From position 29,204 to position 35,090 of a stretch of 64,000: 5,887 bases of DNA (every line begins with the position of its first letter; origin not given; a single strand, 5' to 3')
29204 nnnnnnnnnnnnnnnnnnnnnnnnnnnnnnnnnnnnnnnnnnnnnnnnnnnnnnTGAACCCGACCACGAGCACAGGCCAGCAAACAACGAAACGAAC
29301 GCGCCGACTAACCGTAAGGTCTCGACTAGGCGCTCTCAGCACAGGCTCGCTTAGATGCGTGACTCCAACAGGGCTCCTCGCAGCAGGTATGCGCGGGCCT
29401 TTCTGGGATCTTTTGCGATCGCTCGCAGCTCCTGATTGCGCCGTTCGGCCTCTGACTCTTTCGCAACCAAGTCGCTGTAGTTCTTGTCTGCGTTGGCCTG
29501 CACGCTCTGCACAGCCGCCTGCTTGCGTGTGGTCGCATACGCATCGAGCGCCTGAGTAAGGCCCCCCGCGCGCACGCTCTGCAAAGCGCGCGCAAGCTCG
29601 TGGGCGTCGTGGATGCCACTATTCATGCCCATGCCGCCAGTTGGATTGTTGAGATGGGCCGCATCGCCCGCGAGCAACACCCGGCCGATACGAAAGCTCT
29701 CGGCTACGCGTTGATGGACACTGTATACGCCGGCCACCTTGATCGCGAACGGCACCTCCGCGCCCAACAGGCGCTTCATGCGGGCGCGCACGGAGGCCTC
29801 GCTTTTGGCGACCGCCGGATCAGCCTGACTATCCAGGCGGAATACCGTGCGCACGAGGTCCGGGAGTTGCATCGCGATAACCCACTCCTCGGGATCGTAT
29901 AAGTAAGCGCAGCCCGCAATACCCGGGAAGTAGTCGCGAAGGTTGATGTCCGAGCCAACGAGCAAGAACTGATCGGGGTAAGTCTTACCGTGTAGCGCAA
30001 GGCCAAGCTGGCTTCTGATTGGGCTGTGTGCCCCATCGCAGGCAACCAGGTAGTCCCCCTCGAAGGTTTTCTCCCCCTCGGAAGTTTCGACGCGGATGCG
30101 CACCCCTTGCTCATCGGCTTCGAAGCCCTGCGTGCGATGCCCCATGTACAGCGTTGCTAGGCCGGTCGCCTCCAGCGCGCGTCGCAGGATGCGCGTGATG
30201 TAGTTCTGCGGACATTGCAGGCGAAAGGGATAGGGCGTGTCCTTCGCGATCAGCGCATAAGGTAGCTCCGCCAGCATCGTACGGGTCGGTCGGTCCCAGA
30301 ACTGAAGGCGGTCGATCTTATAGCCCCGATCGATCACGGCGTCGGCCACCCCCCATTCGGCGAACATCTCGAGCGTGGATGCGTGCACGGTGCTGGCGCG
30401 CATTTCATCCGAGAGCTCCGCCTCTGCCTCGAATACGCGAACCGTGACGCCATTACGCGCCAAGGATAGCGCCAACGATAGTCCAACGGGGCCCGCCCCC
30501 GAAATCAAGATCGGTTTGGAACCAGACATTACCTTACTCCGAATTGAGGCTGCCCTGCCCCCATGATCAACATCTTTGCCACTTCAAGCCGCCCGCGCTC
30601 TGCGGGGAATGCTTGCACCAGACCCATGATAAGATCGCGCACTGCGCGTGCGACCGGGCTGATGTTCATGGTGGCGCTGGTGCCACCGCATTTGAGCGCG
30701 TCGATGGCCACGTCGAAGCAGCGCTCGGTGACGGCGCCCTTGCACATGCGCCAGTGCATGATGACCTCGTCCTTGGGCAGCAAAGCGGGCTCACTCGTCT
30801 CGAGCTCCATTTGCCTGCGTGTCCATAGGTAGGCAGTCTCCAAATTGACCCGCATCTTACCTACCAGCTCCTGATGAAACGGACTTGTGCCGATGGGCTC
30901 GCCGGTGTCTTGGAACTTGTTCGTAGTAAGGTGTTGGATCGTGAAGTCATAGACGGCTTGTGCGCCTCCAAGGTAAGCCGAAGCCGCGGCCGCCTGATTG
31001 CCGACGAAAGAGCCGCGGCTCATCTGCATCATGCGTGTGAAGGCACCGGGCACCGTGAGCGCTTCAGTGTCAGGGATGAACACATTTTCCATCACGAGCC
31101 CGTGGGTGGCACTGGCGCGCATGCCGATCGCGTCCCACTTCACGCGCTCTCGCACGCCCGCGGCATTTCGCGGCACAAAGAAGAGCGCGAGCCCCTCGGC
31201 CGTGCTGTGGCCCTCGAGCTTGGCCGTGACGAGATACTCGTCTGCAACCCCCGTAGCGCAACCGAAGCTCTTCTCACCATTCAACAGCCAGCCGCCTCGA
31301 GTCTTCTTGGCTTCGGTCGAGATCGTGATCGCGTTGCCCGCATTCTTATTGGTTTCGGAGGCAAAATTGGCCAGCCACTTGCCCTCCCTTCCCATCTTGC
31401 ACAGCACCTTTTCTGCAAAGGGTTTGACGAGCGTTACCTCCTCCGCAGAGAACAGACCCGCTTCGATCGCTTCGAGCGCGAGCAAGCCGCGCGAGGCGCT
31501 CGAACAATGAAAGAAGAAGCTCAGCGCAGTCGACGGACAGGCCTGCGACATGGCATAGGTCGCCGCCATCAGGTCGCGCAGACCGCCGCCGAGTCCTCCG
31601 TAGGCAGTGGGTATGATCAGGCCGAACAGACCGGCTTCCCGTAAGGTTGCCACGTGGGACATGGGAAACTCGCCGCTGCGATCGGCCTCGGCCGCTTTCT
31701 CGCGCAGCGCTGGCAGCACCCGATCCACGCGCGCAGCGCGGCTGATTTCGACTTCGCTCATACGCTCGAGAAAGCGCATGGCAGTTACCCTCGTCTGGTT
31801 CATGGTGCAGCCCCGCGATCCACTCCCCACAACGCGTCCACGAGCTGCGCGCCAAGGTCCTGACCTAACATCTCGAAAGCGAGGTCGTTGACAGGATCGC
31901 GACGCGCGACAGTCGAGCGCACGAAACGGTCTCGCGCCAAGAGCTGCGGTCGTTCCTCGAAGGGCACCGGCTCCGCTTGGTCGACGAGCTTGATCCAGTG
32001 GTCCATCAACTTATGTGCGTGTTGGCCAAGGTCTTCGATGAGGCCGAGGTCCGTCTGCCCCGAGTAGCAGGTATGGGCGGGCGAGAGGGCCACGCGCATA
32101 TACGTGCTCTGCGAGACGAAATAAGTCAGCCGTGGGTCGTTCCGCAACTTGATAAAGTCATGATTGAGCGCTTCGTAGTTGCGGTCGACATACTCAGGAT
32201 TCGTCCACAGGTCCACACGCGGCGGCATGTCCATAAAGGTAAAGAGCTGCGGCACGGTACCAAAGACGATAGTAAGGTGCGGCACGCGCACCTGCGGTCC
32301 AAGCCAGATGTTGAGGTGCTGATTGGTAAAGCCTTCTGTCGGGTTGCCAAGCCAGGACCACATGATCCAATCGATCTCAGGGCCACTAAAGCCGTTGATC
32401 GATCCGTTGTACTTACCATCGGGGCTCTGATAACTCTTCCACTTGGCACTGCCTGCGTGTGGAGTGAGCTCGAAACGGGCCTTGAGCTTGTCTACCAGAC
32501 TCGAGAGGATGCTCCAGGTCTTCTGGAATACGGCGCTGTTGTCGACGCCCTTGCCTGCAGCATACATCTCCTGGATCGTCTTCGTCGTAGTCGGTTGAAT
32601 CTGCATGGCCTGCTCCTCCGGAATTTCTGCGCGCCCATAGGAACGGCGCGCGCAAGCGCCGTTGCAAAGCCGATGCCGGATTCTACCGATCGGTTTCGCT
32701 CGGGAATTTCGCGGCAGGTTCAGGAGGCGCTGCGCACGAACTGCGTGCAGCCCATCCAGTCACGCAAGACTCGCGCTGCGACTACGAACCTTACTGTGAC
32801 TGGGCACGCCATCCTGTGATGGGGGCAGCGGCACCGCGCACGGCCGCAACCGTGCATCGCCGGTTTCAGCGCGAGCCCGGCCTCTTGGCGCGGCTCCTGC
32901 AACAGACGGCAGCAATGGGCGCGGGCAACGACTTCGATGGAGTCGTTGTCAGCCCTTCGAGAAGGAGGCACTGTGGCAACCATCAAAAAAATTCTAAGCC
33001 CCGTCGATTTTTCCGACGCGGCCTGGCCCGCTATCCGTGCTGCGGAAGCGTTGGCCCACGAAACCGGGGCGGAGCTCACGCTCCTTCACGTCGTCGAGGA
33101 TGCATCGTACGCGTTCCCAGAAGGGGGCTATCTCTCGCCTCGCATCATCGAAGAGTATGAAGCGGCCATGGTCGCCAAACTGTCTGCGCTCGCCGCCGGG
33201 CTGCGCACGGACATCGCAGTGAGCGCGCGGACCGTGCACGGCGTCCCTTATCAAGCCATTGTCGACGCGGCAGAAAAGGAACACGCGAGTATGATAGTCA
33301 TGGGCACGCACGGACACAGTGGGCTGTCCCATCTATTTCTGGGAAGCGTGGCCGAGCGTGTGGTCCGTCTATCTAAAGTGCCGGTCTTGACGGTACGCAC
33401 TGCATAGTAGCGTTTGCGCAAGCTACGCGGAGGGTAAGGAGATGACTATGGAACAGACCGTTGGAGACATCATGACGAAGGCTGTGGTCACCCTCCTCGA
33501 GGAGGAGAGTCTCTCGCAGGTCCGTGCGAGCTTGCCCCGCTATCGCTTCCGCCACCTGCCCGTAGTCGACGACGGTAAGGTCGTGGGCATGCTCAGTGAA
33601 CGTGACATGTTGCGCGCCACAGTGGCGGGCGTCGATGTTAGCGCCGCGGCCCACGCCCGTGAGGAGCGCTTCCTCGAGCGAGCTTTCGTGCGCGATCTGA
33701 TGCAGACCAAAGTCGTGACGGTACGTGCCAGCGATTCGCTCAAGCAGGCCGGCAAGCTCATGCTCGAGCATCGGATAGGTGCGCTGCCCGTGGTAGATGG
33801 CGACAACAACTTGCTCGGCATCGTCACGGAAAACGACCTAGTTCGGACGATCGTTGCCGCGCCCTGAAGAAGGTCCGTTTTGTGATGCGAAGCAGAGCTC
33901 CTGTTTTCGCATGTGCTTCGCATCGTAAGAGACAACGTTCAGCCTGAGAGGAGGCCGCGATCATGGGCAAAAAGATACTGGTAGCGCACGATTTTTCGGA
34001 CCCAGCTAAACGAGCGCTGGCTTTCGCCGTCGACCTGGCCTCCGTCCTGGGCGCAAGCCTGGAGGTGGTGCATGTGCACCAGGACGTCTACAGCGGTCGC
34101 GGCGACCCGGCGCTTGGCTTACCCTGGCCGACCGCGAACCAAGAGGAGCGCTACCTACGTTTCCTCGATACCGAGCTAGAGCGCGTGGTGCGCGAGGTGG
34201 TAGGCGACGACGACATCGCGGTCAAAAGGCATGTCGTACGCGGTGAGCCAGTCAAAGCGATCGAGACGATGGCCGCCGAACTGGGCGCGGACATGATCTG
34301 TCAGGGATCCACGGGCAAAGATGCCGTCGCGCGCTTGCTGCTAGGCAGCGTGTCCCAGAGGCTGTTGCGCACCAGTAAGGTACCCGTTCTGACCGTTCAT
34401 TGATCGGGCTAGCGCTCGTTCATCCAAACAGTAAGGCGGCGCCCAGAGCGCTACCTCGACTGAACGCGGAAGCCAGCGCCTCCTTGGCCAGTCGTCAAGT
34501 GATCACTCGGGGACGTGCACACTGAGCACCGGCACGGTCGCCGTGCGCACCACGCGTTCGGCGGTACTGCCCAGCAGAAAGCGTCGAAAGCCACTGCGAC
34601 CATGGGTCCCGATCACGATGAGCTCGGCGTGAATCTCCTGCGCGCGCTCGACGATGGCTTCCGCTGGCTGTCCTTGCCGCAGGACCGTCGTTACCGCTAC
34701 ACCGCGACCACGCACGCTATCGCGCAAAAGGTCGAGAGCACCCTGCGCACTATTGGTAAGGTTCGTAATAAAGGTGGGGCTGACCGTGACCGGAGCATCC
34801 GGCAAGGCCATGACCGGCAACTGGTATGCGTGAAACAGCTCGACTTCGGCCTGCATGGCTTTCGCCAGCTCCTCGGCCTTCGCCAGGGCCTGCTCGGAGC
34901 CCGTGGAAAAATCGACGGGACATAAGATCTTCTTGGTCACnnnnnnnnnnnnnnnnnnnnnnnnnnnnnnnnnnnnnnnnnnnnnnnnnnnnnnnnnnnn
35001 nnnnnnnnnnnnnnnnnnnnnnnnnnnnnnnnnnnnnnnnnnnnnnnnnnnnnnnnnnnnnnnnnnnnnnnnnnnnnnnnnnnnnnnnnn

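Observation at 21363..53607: Low-oxygen / stasis-type gene island reminiscent of a dormancy regulon but wired differently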

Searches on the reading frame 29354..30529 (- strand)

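Call 4: search_protein_families(library=pfam, proteins=[window:29354-30529:-], max_evalue=0.01)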
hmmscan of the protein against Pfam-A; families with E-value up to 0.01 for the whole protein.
window:29354-30529:- (392 aa): 8 families
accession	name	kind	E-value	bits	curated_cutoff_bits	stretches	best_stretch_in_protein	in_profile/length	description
PF01494.25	FAD_binding_3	-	1.1e-66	225.9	22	1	6-344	3-347/349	FAD binding domain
PF01266.30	DAO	-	1.4e-08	35.1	27.9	1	7-40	2-35/353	FAD dependent oxidoreductase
PF07992.20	Pyr_redox_2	-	6.2e-06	26.3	26.1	0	6-47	144-184/291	Pyridine nucleotide-disulphide oxidoreductase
PF13450.12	NAD_binding_8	-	0.00039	21.1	21.9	1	11-40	3-32/68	NAD(P)-binding Rossmann-like domain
PF03486.20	HI0933_like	-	0.0019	18.2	50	0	7-169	3-166/244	HI0933-like protein Rossmann domain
PF00070.33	Pyr_redox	-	0.0029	18.5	22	0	7-45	2-43/82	Pyridine nucleotide-disulphide oxidoreductase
PF01210.29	NAD_Gly3P_dh_N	-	0.0041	17.5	23.1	1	7-53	2-48/158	NAD-dependent glycerol-3-phosphate dehydrogenase N-terminus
PF08491.16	SE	-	0.0076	15.8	20.1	0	284-361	132-212/276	Squalene epoxidase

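Call 24: search_protein_families(library=ncbifam, proteins=[window:29354-30529:-], max_evalue=0.001)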
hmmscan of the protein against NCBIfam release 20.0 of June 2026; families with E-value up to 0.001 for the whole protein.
window:29354-30529:- (392 aa): 72 families (the best 25 are shown)
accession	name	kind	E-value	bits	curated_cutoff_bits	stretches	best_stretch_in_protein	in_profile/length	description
NF006002.0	PRK08132.1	subfamily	4.7e-64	216.7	416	1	4-365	25-383/552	FAD-dependent oxidoreductase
NF004780.0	PRK06126.1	subfamily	6.6e-61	206.2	445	1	4-362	8-384/552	hypothetical protein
NF004832.0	PRK06184.1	subfamily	2.9e-59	201.2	476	1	7-368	9-369/506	hypothetical protein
NF004831.0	PRK06183.1-5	equivalog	6.3e-56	190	546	1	5-383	9-382/568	bifunctional 3-(3-hydroxy-phenyl)propionate/3-hydroxycinnamic acid hydroxylase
NF004829.0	PRK06183.1-3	subfamily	8.9e-46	156.7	390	1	6-370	10-377/520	bifunctional 3-(3-hydroxy-phenyl)propionate/3-hydroxycinnamic acid hydroxylase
NF006092.0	PRK08244.1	equivalog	3.3e-40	138.2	644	1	7-347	5-337/494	monooxygenase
NF046068.1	AkvoneHdxseDnrF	equivalog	2.4e-38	132.2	650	1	7-361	1-367/439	aklavinone 12-hydroxylase DnrF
NF033145.1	rif_monoox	equivalog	7.8e-38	130.5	800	1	7-360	3-346/472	rifampin monooxygenase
NF004828.0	PRK06183.1-2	equivalog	1e-37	129.7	853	1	7-340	15-341/568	bifunctional 3-(3-hydroxy-phenyl)propionate/3-hydroxycinnamic acid hydroxylase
NF046069.1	AkvoneHdxseRdmE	equivalog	1e-36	126.8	700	1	7-363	1-370/521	aklavinone 12-hydroxylase RdmE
NF005303.0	PRK06834.1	subfamily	1.9e-35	122.3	625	1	7-345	6-329/488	hypothetical protein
NF004827.0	PRK06183.1-1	equivalog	1.1e-33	116.5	966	1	7-340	18-347/554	bifunctional 3-(3-hydroxy-phenyl)propionate/3-hydroxycinnamic acid hydroxylase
NF004830.0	PRK06183.1-4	equivalog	4.9e-32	111.1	1135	1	7-340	21-350/617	bifunctional 3-(3-hydroxy-phenyl)propionate/3-hydroxycinnamic acid hydroxylase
TIGR01988.1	Ubi-OHases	subfamily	5.6e-32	111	224.65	1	7-342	2-342/387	ubiquinone biosynthesis hydroxylase, UbiH/UbiF/VisC/COQ6 family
NF004834.1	PRK06185.1-3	subfamily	3e-30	105.3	500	2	7-182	10-183/420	FAD-dependent oxidoreductase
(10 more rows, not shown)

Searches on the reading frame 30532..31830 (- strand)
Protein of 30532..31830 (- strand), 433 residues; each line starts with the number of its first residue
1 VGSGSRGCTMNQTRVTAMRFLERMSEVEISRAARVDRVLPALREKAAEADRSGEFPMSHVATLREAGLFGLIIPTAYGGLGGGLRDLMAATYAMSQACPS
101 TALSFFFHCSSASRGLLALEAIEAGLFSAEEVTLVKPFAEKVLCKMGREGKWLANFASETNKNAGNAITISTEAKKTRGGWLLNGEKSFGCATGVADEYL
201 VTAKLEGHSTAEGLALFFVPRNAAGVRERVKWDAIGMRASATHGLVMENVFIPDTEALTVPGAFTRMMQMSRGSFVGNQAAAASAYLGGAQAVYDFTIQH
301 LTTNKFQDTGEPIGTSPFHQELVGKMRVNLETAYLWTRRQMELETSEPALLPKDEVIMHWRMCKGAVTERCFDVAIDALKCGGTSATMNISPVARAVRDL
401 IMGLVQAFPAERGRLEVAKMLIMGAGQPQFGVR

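Call 4: search_protein_families(library=pfam, proteins=[window:30532-31830:-], max_evalue=0.01)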
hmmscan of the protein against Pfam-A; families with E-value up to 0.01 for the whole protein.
window:30532-31830:- (433 aa): 4 families
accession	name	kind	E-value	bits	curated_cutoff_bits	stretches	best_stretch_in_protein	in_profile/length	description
PF02771.21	Acyl-CoA_dh_N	-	1.2e-12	48.6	22.9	1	42-113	19-90/113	Acyl-CoA dehydrogenase, N-terminal domain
PF02770.24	Acyl-CoA_dh_M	-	2.6e-12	47.2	33.3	1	166-250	12-97/97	Acyl-CoA dehydrogenase, middle domain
PF08028.16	Acyl-CoA_dh_2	-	3e-10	40.9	22.7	1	282-400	3-123/134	Acyl-CoA dehydrogenase, C-terminal domain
PF00441.29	Acyl-CoA_dh_1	-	1.7e-09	38.4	22.4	1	280-400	16-128/150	Acyl-CoA dehydrogenase, C-terminal domain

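Call 24: search_protein_families(library=ncbifam, proteins=[window:30532-31830:-], max_evalue=0.001)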
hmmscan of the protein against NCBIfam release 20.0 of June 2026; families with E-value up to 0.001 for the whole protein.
window:30532-31830:- (433 aa): 17 families
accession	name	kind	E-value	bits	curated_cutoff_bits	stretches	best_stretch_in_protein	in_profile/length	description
NF049984.1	Rv1679_FadE16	equivalog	5.7e-34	117.9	600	1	33-407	3-351/371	Rv1679 family acyl-CoA dehydrogenase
NF042439.1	SulpropCoADesulf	equivalog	2e-27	96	600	1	41-421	11-370/379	3-sulfinopropanoyl-CoA desulfinase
NF045552.1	GlutCoADH_Des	equivalog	7.6e-22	78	470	1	45-400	27-358/387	glutaryl-CoA dehydrogenase Acd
NF042972.1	AcrlCoAredClosAcrC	equivalog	1.1e-21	76.9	640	1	42-400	24-355/378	acryloyl-CoA reductase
NF045652.1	ProlPCPDhRedW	equivalog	1.9e-21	76.3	650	1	52-389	30-342/376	L-prolyl-[peptidyl-carrier protein] dehydrogenase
NF053553.1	prodigi_MBC_PigA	equivalog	1.2e-20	74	500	1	42-399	24-357/381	prodigiosin MBC biosynthesis dehydrogenase PigA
NF045629.1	monooxsub_HsaA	equivalog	1.2e-19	70.4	450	2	34-102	3-71/383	3-hydroxy-9,10-secoandrosta-1,3,5(10)-triene-9,17-dione monooxygenase oxygenase subunit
TIGR04022.1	sulfur_SfnB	equivalog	4.3e-18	65.4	430.9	1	38-338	17-294/391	SfnB family sulfur acquisition oxidoreductase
NF043006.1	CyhCrbnylCoADH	equivalog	7.2e-18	64.7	650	1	36-300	21-262/380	cyclohexane-1-carbonyl-CoA dehydrogenase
NF045920.1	HphnlacHdxOX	equivalog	2.1e-16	59.9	650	2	34-110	4-80/384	p-hydroxyphenylacetate 3-hydroxylase oxygenase component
NF043015.1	DibenthMonoxDszC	equivalog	1.3e-15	57.1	850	1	41-299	28-273/415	dibenzothiophene monooxygenase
NF008997.0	PRK12341.1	equivalog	3.2e-12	46.2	537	1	46-381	29-336/382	acyl-CoA dehydrogenase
NF002885.1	PRK03354.1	equivalog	1.2e-11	44.3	540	1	47-400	30-352/378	crotonobetainyl-CoA dehydrogenase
NF058590.1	AcCoDHFadEBacil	equivalog_domain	1.7e-11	43.4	600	1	60-262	56-243/586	acyl-CoA dehydrogenase FadE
TIGR03203.1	pimD_small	equivalog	5.4e-09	35.6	652.7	1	165-240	131-207/378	pimeloyl-CoA dehydrogenase small subunit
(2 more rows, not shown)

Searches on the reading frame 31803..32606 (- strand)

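Call 4: search_protein_families(library=pfam, proteins=[window:31803-32606:-], max_evalue=0.01)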
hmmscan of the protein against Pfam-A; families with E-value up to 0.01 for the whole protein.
window:31803-32606:- (268 aa): 1 family
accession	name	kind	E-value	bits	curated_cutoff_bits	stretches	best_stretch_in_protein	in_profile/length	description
PF06405.16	RCC_reductase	-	4.5e-18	65.8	24.9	1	33-259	5-251/253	Red chlorophyll catabolite reductase (RCC reductase)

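Call 24: search_protein_families(library=ncbifam, proteins=[window:31803-32606:-], max_evalue=0.001)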
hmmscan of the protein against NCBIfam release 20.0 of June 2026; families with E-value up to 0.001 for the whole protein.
window:31803-32606:- (268 aa): 0 families

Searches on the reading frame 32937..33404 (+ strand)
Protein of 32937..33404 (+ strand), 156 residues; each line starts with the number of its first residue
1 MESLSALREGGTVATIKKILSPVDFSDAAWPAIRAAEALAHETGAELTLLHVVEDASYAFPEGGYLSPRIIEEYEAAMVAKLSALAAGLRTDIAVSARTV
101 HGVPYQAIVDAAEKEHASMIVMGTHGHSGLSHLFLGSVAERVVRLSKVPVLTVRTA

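Call 4: search_protein_families(library=pfam, proteins=[window:32937-33404:+], max_evalue=0.01)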
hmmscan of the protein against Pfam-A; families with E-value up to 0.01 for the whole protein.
window:32937-33404:+ (156 aa): 1 family
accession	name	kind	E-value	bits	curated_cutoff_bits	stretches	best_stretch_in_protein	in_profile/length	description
PF00582.32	Usp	-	6.3e-35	121.2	24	1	16-154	2-141/141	Universal stress protein family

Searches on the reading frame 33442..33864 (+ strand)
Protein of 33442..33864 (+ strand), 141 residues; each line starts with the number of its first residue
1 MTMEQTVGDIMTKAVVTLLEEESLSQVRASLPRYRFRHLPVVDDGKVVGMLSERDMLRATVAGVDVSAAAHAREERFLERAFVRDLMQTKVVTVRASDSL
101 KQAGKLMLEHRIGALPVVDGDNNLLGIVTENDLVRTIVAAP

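Call 5: search_protein_families(library=pfam, proteins=[window:33442-33864:+], max_evalue=0.01)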
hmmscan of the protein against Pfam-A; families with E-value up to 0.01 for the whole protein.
window:33442-33864:+ (141 aa): 1 family
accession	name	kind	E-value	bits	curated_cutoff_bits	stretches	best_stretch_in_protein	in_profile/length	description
PF00571.33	CBS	-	2.1e-33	114.8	24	2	83-137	1-55/57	CBS domain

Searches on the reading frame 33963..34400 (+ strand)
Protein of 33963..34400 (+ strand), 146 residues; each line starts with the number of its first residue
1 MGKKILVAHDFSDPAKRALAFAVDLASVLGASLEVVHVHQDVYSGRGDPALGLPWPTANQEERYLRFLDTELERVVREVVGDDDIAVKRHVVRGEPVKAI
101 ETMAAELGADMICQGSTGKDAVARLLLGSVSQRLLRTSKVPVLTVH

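Call 5: search_protein_families(library=pfam, proteins=[window:33963-34400:+], max_evalue=0.01)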
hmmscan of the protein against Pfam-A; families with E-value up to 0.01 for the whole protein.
window:33963-34400:+ (146 aa): 1 family
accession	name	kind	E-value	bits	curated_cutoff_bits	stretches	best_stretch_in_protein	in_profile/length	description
PF00582.32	Usp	-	1.7e-31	110.1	24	1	3-146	3-141/141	Universal stress protein family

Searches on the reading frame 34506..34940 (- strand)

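Call 5: search_protein_families(library=pfam, proteins=[window:34506-34940:-], max_evalue=0.01)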
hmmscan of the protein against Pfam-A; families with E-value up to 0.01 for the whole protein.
window:34506-34940:- (145 aa): 1 family
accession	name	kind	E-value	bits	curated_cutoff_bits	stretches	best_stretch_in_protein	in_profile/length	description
PF00582.32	Usp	-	4.1e-36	125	24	1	1-142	1-141/141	Universal stress protein family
